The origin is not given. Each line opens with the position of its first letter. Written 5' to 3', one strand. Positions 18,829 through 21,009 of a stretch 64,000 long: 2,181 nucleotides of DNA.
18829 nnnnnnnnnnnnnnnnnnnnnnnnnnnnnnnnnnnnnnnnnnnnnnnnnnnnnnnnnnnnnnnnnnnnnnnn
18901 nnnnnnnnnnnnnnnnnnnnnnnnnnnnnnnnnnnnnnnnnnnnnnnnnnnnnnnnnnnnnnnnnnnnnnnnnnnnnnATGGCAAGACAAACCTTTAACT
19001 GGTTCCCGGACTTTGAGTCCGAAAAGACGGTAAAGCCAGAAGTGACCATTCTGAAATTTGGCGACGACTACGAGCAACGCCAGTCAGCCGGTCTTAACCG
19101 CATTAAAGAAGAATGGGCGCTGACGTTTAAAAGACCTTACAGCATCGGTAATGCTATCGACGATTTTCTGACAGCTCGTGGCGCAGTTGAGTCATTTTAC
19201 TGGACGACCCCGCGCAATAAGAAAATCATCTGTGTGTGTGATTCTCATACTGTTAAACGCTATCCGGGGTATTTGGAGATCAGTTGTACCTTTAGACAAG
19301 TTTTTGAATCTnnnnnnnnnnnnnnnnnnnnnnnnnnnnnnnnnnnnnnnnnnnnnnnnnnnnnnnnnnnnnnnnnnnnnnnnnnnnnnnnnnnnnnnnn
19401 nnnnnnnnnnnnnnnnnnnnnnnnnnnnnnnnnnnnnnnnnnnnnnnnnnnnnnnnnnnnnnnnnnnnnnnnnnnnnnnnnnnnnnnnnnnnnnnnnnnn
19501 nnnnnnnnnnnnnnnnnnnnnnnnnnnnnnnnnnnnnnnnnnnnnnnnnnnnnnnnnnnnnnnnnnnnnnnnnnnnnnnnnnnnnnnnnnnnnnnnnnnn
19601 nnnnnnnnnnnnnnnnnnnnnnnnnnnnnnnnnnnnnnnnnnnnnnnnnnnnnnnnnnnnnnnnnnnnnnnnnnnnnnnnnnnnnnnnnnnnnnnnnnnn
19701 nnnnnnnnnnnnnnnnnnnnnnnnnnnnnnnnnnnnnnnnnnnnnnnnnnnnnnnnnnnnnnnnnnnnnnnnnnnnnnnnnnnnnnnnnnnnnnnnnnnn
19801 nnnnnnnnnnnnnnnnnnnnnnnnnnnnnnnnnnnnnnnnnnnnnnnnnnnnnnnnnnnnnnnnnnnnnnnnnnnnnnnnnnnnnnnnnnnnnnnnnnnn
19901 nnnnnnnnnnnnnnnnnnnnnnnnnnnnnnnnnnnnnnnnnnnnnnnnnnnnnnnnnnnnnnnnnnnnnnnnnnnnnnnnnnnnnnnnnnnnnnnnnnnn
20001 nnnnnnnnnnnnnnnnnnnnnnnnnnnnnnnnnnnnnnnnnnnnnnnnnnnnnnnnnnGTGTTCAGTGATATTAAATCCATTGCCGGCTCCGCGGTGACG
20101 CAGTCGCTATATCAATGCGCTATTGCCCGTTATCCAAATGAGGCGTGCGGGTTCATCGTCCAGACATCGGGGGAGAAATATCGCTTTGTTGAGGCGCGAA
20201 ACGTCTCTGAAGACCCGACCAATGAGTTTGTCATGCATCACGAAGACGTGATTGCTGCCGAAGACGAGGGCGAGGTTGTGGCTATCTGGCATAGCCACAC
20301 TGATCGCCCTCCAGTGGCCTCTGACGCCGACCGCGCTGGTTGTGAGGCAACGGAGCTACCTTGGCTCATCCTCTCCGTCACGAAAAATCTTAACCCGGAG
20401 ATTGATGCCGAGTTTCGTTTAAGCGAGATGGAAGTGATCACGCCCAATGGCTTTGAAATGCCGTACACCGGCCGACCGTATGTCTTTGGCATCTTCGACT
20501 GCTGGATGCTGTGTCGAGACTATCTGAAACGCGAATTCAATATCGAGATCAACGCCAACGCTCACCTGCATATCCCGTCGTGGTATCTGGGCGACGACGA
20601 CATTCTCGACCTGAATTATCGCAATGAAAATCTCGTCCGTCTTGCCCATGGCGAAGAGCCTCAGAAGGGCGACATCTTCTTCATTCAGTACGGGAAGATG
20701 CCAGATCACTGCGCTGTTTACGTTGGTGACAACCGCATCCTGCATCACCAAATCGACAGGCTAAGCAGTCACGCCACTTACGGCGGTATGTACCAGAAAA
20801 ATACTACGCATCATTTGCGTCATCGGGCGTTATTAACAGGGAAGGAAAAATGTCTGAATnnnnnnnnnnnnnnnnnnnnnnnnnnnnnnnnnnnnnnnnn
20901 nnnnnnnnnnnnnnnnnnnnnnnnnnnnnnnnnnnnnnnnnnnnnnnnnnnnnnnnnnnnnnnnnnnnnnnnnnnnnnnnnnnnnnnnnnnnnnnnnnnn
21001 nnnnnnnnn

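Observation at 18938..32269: Identical 38-nt hairpin+RBS cassette after the tape measure gene and after the J gene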

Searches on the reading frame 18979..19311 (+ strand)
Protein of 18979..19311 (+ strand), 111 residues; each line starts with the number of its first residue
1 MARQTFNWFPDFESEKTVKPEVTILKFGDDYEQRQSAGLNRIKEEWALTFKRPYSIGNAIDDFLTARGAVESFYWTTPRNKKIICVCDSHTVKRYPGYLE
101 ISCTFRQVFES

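Call 26: find_related_loci(query=window:18979-19311:+, collection=genome_contigs, flank=1500)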
Query window:18979-19311:+ (111 aa) in genome_contigs; peptide patterns used: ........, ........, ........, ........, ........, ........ (x = any residue, [..] = any of these).
126 stretches matched a pattern, but none encodes a relative of the query by tblastn (E <= 1e-3).

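Call 27: find_related_loci(query=window:18979-19311:+, collection=viral_contigs, flank=1500)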
Query window:18979-19311:+ (111 aa) in viral_contigs; peptide patterns used: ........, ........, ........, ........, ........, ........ (x = any residue, [..] = any of these).
18 stretches matched a pattern; 13 encode a relative of the query (tblastn E <= 1e-3); 13 distinct loci.
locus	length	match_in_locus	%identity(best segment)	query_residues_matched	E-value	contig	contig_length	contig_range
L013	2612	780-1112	100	1-111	6e-76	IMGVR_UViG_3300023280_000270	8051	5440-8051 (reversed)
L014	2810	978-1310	99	1-111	1e-75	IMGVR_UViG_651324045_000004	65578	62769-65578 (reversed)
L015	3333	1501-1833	99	1-111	2e-75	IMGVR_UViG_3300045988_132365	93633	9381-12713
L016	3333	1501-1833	99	1-111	2e-75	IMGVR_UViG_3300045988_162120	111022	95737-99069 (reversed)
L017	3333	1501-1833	99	1-111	2e-75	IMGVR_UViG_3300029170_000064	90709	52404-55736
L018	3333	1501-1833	99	1-111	2e-75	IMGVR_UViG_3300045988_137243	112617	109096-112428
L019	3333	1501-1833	99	1-111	2e-75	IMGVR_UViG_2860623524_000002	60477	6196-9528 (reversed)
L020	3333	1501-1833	99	1-111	2e-75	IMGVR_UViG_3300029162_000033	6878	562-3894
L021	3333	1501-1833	88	1-111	1e-69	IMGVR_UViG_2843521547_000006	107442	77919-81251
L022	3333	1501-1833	67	1-111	4e-55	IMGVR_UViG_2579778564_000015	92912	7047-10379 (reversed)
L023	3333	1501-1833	67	1-111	4e-55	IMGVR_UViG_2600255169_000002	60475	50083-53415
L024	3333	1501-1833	64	1-111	1e-47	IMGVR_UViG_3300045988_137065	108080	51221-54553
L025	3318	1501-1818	42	6-110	4e-23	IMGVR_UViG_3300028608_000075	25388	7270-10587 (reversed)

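Call 30: find_related_loci(query=A1, collection=genome_contigs, flank=1500)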
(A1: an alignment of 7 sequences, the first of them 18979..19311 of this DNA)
Query A1 (111 aa) in genome_contigs; peptide patterns used: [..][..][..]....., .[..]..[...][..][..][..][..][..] (x = any residue, [..] = any of these).
112 stretches matched a pattern; 4 encode a relative of the query (tblastn E <= 1e-3); 4 distinct loci.
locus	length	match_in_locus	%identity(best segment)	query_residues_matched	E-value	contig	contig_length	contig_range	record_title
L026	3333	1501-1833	73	1-111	1e-58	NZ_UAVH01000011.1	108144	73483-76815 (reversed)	Yersinia pestis strain NCTC5923, whole genome shotgun sequence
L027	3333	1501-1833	73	1-111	4e-58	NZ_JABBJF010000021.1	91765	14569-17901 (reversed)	Kluyvera sichuanensis strain 090646 contig00021, whole genome shotgun sequence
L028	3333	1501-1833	72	1-111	2e-57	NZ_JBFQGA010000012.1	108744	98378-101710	Kluyvera sp. STS39-E contig00012, whole genome shotgun sequence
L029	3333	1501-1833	72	1-111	3e-56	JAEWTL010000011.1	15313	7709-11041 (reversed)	MAG: Bacillota bacterium isolate OH_SDB_141 k127_405701, whole genome shotgun sequence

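Call 31: find_related_loci(query=A1, collection=viral_contigs, flank=1500)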
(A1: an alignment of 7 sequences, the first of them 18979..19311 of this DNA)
Query A1 (111 aa) in viral_contigs; peptide patterns used: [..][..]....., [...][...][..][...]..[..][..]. (x = any residue, [..] = any of these).
262 stretches matched a pattern; 92 encode a relative of the query (tblastn E <= 1e-3); the best 80 are kept; 80 distinct loci.
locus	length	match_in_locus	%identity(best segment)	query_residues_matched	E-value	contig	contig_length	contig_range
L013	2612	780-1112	100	1-111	4e-75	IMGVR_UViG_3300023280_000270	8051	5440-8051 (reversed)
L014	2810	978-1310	99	1-111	8e-75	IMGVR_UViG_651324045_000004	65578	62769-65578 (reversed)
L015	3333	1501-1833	99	1-111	1e-74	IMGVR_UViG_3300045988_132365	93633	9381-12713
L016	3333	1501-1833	99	1-111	1e-74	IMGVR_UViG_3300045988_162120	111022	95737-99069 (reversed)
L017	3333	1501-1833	99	1-111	1e-74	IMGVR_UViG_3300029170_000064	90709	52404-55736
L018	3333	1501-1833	99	1-111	1e-74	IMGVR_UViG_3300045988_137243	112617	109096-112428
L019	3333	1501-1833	99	1-111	1e-74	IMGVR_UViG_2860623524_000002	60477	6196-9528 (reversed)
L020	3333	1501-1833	99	1-111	1e-74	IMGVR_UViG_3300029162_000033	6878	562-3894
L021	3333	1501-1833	88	1-111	7e-69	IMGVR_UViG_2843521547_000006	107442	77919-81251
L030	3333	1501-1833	76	1-111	1e-57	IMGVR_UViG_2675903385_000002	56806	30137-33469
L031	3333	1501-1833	76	1-111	1e-57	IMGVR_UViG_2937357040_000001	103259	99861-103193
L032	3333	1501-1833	76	1-111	1e-57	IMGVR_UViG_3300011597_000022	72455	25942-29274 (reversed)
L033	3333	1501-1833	76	1-111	1e-57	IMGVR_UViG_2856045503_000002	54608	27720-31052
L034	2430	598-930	73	1-111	2e-57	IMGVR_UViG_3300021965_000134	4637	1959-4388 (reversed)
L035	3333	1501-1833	73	1-111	2e-57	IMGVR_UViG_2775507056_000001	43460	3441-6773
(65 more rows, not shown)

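Call 59: search_protein_families(library=pfam, proteins=[window:18979-19311:+], max_evalue=0.001)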
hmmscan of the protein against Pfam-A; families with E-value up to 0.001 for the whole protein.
window:18979-19311:+ (111 aa): 1 family
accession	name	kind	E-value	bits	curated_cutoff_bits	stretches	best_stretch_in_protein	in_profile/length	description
PF05939.18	Phage_min_tail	-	3.3e-31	108.3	39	1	4-109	1-108/108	Phage minor tail protein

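Call 71: search_dna_similar(query=window:18979-19311:+, collection=phages, mode=protein, max_rows=40, rows=spread)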
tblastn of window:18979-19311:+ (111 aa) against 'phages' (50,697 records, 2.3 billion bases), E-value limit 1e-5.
Records with a match: 548; places in all: 554; records where one place covers at least 80% of the query: 508.
Best place of each record, by identity: 60-80% 12; <60% 536.
By first word of the organism name: Escherichia 159; Ralstonia 65; Stx1a-converting 45; Stx2a-converting 44; Burkholderia 34; Enterobacteria 30; Vibrio 27; Pseudomonas 26; Moraxella 26; Stx2c-converting 17; and 23 more.
By host as written in the record: - 160; Escherichia coli 76; Ralstonia solanacearum 51; Moraxella catarrhalis 26; Burkholderia sp. 24; Pseudomonas aeruginosa 14; Escherichia coli ECOR13 13; Escherichia coli str. K-12 substr. MG1655 11; and 112 more.
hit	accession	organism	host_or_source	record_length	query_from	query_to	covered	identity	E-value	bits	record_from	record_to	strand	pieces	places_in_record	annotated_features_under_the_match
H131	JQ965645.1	Salmonella phage SSU5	Salmonella enterica subsp. enterica ...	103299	1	111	100%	72.1%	2e-52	181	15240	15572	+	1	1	putative minor tail protein M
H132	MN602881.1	Erwinia phage Midgardsormr38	Erwinia persicina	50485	4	108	95%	38.9%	1e-14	74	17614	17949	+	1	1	minor tail protein M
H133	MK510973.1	Pseudomonas phage vB_Pae_CF127a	Pseudomonas aeruginosa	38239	1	110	99%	34.8%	7e-12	66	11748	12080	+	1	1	minor tail protein | hypothetical protein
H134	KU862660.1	Pseudomonas phage phiPMW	Pseudomonas putida PpG1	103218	1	111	100%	34.2%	2e-8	56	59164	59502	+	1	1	minor tail protein | promoter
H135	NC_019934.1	Cronobacter phage ENT39118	Cronobacter sakazakii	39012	1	109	98%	33.3%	3e-9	58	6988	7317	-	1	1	none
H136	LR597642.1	Escherichia phage Evi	-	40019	4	108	95%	34.2%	9e-13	68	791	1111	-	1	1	Phage minor tail protein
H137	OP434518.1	Escherichia phage phi458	Escherichia coli MC1061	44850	4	108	95%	33.3%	3e-8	55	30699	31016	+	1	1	tail component | putative tail protein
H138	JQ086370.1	Enterobacteria phage HK140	Escherichia coli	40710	1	110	99%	31.5%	3e-10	61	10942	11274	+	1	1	minor tail protein M | tail length tape measure protein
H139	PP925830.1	Escherichia phage CharmingMan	Escherichia coli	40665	1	110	99%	31.0%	7e-7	51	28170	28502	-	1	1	minor tail protein | tail length tape measure protein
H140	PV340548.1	Escherichia phage PhiR11_1_star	Escherichia coli ECOR13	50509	4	108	95%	32.4%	6e-8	54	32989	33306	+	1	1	tail tip assembly protein M | tail length tape-measure protein H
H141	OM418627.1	Escherichia phage Lambda h434 imm21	Escherichia coli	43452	4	108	95%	32.4%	2e-7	53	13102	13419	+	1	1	tail tip protein M | ribosome_binding_site | tape measure protein H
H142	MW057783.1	Campylobacter phage CJLB-4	Campylobacter jejuni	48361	4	108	95%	32.4%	2e-7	53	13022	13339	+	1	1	tail tip assembly protein M | tail length tape-measure protein H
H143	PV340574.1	Escherichia phage PhiR63_2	Escherichia coli ECOR13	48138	4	108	95%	32.4%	2e-7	53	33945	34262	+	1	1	tail tip assembly protein M | tail length tape-measure protein H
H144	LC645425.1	Stx1a-converting phage Stx1_121427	-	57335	4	108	95%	32.1%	2e-8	56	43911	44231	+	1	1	none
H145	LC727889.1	Stx2c-converting phage Stx2c_EH0430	-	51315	4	108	95%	31.8%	2e-8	56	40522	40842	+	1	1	none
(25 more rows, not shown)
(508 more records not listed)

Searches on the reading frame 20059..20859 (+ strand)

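Call 59: search_protein_families(library=pfam, proteins=[window:20059-20859:+], max_evalue=0.001)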
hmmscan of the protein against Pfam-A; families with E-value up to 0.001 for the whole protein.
window:20059-20859:+ (267 aa): 2 families
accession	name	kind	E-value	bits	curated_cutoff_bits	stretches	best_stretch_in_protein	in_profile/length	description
PF00877.26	NLPC_P60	-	6.7e-20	71.5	23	1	138-254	1-105/105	NlpC/P60 family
PF14464.11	Prok-JAB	-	1.2e-14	54.6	25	1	13-108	4-103/114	Prokaryotic homologs of the JAB domain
